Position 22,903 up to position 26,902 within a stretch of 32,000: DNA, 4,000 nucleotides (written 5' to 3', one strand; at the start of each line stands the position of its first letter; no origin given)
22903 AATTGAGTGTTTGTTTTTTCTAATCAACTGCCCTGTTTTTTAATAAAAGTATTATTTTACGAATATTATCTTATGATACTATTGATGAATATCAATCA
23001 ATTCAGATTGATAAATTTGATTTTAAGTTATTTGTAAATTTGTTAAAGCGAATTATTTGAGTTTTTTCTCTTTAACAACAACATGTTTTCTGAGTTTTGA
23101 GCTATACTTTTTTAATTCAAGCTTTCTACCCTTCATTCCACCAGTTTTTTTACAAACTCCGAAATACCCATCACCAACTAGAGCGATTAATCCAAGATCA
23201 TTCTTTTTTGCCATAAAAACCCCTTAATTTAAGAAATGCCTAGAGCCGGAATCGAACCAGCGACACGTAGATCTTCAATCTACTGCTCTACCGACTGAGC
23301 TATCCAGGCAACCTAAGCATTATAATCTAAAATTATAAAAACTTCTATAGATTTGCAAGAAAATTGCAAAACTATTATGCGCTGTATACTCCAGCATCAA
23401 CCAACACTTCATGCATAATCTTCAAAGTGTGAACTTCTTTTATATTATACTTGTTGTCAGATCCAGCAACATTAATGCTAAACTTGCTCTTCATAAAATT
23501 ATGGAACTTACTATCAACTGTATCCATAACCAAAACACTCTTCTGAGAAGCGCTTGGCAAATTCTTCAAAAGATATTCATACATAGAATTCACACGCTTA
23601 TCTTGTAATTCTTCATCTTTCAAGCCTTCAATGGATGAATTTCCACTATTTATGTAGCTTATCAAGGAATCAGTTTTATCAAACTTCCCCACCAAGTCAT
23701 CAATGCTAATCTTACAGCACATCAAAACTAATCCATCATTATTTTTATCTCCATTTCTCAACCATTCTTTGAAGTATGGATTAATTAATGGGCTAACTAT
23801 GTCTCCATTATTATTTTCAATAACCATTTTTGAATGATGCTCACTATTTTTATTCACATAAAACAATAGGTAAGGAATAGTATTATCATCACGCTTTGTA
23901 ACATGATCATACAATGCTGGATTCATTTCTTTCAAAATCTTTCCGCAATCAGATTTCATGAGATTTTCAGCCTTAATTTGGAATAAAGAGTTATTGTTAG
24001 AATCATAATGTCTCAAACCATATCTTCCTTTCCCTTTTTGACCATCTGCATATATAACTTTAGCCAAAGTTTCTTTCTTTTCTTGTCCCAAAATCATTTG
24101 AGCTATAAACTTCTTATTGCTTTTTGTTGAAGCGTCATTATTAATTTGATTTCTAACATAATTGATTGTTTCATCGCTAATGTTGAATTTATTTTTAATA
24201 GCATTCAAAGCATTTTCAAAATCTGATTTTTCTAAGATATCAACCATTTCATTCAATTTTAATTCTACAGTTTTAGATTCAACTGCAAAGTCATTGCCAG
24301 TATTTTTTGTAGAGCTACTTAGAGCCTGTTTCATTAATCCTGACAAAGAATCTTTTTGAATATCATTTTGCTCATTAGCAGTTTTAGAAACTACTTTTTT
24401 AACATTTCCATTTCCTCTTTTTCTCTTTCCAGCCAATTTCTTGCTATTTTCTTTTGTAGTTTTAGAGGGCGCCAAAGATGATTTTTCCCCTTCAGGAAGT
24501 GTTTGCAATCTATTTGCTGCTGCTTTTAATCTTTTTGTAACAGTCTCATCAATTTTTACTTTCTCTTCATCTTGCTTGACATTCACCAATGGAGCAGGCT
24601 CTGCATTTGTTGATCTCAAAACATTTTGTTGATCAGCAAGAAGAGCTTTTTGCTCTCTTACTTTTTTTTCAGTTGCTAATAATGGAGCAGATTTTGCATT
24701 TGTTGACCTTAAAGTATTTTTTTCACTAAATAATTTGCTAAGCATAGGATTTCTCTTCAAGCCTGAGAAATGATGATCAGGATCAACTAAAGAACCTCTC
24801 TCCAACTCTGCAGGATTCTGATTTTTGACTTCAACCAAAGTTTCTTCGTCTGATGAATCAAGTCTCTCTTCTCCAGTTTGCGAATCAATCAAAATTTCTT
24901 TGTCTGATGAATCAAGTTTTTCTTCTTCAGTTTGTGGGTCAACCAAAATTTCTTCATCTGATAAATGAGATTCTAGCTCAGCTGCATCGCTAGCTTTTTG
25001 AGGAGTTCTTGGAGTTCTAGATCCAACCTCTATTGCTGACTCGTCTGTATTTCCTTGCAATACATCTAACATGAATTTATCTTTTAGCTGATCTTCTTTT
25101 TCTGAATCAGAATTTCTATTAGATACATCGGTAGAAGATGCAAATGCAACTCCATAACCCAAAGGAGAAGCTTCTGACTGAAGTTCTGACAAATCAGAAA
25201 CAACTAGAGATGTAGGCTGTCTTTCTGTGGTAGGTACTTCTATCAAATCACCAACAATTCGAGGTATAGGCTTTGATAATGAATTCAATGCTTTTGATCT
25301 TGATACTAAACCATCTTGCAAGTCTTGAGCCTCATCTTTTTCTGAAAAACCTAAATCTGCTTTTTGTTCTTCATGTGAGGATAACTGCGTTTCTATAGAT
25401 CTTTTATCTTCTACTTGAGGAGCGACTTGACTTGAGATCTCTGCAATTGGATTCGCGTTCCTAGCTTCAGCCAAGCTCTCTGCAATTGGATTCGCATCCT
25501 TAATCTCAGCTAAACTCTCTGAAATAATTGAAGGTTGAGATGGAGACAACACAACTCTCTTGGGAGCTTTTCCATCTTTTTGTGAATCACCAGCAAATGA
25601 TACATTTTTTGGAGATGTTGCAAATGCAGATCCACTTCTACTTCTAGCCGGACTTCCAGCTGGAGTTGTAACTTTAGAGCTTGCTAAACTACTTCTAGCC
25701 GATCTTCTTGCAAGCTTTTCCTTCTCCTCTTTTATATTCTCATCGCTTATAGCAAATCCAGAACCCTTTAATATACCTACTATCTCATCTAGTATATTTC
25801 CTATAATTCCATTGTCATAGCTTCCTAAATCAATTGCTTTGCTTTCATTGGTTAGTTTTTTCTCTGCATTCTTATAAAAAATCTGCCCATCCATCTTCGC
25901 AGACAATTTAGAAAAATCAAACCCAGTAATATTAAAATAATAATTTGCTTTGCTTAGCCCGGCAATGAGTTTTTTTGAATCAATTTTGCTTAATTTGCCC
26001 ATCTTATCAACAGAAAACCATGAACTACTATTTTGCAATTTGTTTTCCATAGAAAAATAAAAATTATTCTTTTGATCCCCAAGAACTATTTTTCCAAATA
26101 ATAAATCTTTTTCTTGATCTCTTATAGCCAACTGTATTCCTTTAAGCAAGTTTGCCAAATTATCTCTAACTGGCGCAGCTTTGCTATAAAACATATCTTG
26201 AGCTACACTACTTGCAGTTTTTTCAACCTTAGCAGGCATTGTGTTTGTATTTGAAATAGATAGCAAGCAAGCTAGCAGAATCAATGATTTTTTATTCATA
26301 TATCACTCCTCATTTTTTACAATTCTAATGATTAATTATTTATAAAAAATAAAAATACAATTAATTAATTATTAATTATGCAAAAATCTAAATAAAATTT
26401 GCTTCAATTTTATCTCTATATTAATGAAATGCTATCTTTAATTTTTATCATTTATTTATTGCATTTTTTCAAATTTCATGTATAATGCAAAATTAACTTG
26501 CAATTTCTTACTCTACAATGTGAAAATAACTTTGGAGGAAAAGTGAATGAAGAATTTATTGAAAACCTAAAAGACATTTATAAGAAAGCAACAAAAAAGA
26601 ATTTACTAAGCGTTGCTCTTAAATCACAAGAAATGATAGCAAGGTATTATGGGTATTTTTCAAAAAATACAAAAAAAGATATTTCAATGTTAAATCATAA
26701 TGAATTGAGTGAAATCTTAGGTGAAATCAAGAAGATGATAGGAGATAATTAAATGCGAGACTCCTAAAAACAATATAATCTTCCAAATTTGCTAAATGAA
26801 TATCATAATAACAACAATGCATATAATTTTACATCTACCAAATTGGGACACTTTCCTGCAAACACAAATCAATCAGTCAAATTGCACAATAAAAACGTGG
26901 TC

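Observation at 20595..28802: Convergent LRR-like paralogues with a near-identical 213-bp inverted core bracket an 8-kb segment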

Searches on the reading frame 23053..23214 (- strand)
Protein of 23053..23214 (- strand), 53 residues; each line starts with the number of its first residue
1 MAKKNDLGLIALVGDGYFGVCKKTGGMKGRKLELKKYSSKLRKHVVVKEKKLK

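Call 49: search_protein_families(library=pfam, proteins=[window:23053-23214:-], max_evalue=0.01)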
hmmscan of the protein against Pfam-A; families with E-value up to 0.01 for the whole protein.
window:23053-23214:- (53 aa): 1 family
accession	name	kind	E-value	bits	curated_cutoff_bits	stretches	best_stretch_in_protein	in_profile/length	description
PF00471.26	Ribosomal_L33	-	2.1e-05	25.2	25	1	27-51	23-47/47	Ribosomal protein L33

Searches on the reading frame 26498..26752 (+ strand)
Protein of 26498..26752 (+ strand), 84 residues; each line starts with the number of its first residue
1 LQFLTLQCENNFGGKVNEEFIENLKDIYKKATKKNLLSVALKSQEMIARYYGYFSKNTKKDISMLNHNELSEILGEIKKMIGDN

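Call 5: search_protein_families(library=pfam, proteins=[window:26498-26752:+], max_evalue=1)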
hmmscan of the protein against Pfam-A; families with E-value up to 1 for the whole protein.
window:26498-26752:+ (84 aa): 6 families
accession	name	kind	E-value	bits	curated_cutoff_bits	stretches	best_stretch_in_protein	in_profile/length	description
PF24236.1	Tea_helical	-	0.038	14.5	27.1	1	18-56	5-41/64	Telomere ends associated alpha-helical domain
PF13905.12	Thioredoxin_8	-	0.048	14.4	27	1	17-74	16-73/94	Thioredoxin-like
PF07944.18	Beta-AFase-like_GH127_cat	-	0.053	12.9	24.9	1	20-83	130-193/376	Beta-L-arabinofuranosidase, GH127 catalytic domain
PF23001.1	MBTP1_N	-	0.068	13.9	27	1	16-46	2-32/80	Membrane-bound Site-1 Protease Family N-terminal domain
PF21855.1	Treslin_STD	-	0.071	13.5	24.2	1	18-69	1-52/154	Treslin, STD domain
PF09150.15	Carot_N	-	0.11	12.9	25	1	16-59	50-93/151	Orange carotenoid protein, N-terminal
